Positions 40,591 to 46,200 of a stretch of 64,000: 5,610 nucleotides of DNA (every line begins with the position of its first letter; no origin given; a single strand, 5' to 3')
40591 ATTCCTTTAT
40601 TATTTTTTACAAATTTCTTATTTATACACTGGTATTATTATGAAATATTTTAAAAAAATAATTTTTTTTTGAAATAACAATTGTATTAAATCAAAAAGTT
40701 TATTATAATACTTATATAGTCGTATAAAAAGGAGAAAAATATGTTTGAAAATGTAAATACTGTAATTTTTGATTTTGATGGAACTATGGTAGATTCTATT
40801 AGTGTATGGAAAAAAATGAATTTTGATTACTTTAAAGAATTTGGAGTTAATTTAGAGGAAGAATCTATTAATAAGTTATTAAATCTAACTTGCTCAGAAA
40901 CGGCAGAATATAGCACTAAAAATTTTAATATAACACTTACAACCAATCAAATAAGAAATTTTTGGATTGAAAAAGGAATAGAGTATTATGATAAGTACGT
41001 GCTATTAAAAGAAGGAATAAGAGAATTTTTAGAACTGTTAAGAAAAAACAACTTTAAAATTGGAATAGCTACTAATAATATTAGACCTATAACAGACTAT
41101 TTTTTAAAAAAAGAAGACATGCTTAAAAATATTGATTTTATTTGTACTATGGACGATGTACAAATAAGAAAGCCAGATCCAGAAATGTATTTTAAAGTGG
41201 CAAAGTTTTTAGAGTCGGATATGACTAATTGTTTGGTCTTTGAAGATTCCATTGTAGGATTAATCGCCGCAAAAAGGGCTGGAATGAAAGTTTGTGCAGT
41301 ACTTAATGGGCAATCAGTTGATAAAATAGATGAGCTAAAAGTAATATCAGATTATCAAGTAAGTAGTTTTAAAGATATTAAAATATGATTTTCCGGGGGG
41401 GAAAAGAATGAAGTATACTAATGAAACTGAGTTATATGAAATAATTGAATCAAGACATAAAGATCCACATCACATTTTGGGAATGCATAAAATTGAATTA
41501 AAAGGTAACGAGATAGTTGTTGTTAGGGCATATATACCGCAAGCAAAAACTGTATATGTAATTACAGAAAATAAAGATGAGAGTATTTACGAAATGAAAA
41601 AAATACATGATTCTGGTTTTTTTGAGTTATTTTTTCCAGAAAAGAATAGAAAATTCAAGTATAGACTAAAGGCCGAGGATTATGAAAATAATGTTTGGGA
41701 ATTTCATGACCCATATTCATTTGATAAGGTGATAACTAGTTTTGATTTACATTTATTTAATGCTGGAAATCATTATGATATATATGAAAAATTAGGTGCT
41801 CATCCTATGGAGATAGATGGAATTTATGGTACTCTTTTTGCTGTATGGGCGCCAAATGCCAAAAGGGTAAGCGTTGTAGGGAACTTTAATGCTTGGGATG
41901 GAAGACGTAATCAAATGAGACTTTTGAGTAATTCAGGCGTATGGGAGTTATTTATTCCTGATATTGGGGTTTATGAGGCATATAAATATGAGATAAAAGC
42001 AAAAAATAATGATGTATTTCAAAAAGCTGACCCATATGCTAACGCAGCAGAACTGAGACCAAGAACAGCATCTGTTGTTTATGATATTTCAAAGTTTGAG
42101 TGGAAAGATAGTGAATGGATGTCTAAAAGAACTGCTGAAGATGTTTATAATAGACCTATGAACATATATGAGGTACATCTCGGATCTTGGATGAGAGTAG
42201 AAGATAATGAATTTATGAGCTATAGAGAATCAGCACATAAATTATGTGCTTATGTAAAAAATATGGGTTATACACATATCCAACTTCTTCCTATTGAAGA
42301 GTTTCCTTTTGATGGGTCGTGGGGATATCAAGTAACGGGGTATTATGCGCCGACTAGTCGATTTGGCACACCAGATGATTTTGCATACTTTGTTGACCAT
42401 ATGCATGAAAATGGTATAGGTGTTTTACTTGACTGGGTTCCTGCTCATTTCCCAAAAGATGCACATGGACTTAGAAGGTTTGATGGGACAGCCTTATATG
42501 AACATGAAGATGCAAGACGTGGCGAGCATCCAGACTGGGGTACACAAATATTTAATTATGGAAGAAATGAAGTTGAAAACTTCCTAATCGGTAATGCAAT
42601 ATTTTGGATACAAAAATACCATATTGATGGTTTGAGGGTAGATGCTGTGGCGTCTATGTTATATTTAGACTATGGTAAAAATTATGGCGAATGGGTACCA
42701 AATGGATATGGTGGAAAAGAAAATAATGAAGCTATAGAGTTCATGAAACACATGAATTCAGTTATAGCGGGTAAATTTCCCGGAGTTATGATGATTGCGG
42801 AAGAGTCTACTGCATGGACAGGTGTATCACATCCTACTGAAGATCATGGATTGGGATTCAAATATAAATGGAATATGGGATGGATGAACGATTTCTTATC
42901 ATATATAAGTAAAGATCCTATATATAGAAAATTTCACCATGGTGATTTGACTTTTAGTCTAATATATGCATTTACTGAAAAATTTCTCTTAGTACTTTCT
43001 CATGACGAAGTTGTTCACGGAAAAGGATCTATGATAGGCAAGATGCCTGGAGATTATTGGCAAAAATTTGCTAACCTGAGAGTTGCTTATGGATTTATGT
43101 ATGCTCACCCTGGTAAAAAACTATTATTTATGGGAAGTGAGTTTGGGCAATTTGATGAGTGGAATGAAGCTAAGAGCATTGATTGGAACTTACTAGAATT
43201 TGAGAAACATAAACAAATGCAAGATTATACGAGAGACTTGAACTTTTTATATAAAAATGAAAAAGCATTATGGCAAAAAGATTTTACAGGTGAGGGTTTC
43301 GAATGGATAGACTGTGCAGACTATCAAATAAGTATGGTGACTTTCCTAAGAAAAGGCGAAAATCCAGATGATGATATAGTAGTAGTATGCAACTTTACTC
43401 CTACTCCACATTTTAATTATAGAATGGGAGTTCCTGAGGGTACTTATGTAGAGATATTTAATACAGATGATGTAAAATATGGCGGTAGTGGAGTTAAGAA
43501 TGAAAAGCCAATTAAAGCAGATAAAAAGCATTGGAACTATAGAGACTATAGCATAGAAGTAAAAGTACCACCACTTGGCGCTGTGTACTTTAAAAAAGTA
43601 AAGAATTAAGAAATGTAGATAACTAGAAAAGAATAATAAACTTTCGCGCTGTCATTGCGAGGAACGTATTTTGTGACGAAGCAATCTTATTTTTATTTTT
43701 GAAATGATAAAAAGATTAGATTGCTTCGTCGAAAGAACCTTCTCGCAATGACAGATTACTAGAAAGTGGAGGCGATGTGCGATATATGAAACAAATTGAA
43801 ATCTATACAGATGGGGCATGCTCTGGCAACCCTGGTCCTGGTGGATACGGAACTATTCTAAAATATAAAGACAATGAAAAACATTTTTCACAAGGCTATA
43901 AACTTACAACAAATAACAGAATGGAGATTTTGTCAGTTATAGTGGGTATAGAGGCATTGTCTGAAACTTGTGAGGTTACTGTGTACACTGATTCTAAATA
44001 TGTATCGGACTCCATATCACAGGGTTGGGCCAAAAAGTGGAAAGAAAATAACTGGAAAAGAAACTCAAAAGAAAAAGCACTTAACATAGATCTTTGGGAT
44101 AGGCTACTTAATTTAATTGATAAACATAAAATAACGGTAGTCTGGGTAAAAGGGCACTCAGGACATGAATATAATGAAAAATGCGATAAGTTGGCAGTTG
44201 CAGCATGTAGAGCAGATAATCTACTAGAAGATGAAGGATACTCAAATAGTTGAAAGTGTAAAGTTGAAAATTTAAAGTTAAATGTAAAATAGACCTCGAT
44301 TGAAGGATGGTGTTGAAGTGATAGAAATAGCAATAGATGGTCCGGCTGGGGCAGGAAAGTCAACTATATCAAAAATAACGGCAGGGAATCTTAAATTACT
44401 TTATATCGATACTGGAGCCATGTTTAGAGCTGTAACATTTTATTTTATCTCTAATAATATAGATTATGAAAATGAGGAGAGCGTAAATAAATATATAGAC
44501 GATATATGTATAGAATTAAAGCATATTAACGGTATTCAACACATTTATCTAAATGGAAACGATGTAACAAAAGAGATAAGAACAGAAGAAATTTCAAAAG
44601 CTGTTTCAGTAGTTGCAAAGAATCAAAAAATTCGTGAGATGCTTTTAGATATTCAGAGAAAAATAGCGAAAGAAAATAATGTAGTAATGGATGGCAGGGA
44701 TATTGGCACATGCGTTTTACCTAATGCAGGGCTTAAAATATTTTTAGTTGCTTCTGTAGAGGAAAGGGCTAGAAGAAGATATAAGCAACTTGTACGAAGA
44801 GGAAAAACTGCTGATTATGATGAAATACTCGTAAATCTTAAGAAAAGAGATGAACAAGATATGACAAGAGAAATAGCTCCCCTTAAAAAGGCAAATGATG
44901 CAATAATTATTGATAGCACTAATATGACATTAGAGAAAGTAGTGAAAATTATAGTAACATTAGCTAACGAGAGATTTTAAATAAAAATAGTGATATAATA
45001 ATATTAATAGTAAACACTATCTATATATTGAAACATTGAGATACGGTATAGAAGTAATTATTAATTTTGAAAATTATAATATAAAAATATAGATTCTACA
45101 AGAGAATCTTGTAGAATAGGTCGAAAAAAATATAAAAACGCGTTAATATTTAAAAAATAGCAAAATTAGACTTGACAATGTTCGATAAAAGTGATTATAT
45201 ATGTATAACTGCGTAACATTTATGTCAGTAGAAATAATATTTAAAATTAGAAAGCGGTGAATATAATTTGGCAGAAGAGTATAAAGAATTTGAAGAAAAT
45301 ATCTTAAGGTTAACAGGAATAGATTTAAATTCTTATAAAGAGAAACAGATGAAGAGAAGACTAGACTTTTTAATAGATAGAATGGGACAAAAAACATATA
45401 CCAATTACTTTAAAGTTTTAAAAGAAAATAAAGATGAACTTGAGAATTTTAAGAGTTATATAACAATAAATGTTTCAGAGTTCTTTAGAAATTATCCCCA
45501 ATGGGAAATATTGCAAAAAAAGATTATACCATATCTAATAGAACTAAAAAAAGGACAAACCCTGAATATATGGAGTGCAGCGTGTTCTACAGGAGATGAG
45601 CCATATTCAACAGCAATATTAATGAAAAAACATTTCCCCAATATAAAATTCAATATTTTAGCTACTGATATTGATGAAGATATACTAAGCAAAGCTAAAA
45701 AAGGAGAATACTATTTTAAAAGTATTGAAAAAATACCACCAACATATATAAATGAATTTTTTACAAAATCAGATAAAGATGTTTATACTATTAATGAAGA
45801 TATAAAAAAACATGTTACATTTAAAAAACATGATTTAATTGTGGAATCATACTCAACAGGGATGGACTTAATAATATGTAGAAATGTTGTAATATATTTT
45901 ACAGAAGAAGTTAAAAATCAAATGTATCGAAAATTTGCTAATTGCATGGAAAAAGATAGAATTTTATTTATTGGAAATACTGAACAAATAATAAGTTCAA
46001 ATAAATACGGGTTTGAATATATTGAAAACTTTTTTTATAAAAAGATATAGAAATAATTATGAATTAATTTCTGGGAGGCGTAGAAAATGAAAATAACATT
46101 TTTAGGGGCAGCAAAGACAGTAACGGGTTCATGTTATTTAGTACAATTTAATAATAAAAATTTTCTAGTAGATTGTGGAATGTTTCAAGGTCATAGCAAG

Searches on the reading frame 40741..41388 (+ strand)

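Call 56: search_protein_families(library=pfam, proteins=[window:40741-41388:+], max_evalue=0.00001)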
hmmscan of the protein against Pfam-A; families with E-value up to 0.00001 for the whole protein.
window:40741-41388:+ (215 aa): 3 families
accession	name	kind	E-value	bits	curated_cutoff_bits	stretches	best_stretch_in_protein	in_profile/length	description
PF13419.12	HAD_2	-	2.8e-37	129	23.8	1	8-187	1-178/178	Haloacid dehalogenase-like hydrolase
PF00702.32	Hydrolase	-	5.2e-22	79.6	26.4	1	6-181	2-191/191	haloacid dehalogenase-like hydrolase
PF12710.13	HAD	-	8.3e-07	30.1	27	1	8-136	1-130/189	haloacid dehalogenase-like hydrolase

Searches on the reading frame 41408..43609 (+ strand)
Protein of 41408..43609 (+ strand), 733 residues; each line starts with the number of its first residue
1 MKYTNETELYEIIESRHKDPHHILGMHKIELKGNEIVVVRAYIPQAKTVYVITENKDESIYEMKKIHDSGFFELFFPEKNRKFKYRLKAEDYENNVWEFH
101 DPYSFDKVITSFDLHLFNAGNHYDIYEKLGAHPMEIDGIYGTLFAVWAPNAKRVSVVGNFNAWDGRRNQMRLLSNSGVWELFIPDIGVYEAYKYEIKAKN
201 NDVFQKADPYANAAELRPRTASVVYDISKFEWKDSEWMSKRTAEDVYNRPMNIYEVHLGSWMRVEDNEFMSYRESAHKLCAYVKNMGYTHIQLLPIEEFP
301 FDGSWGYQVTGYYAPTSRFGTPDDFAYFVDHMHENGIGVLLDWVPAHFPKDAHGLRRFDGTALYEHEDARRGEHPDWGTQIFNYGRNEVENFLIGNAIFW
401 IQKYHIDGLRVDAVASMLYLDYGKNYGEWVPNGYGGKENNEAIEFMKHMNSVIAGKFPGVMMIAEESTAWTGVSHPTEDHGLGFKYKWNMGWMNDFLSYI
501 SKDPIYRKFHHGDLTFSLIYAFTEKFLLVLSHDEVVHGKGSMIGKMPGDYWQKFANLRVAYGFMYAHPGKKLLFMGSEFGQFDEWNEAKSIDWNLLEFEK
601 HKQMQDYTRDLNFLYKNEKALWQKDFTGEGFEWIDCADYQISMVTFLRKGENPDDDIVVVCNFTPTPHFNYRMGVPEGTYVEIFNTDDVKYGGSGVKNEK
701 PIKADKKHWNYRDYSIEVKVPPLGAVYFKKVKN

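Call 56: search_protein_families(library=pfam, proteins=[window:41408-43609:+], max_evalue=0.00001)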
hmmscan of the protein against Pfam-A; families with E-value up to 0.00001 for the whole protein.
window:41408-43609:+ (733 aa): 4 families
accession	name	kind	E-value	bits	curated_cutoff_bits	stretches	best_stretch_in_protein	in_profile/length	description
PF22019.2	GlgB_N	-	5e-36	123.1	27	2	6-103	2-94/94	alpha-1,4-glucan branching enzyme GlgB, N-terminal domain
PF02922.24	CBM_48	-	1.1e-29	103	22.4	1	128-211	1-83/83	Carbohydrate-binding module 48 (Isoamylase N-terminal domain)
PF02806.24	Alpha-amylase_C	-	1.3e-23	83.6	21.2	1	633-729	1-93/95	Alpha amylase, C-terminal all-beta domain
PF00128.31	Alpha-amylase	-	2.3e-17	63.8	22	1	281-350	26-94/446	Alpha amylase, catalytic domain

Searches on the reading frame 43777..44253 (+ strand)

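Call 56: search_protein_families(library=pfam, proteins=[window:43777-44253:+], max_evalue=0.00001)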
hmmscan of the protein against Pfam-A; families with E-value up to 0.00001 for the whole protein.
window:43777-44253:+ (158 aa): 1 family
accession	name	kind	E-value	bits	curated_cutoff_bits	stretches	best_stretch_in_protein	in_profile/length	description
PF00075.30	RNase_H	-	4.9e-44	150.4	25.8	1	5-144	2-140/141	RNase H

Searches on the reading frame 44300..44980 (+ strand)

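Call 56: search_protein_families(library=pfam, proteins=[window:44300-44980:+], max_evalue=0.00001)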
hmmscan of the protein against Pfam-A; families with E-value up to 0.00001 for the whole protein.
window:44300-44980:+ (226 aa): 2 families
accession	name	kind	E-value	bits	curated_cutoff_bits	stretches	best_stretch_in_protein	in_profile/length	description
PF02224.24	Cytidylate_kin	-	1.3e-75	254.2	26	1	10-223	1-210/211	Cytidylate kinase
PF13189.12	Cytidylate_kin2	-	1.3e-09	38.9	28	1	10-163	2-131/176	Cytidylate kinase-like family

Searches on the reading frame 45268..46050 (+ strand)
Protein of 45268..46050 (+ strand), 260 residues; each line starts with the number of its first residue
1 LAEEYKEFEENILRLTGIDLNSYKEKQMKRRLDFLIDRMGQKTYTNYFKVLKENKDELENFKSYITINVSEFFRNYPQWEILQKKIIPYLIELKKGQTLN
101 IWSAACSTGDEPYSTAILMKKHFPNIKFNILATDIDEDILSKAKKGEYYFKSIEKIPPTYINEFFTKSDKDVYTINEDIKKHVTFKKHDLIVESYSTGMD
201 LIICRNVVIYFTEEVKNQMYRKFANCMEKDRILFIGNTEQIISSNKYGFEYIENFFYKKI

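Call 56: search_protein_families(library=pfam, proteins=[window:45268-46050:+], max_evalue=0.00001)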
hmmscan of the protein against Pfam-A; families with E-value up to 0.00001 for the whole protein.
window:45268-46050:+ (260 aa): 2 families
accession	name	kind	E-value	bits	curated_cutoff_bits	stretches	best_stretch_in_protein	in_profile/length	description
PF01739.24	CheR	-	4.5e-58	196.3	27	1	68-247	1-184/195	CheR methyltransferase, SAM binding domain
PF03705.20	CheR_N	-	8.7e-12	45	27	1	3-55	1-53/53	CheR methyltransferase, all-alpha domain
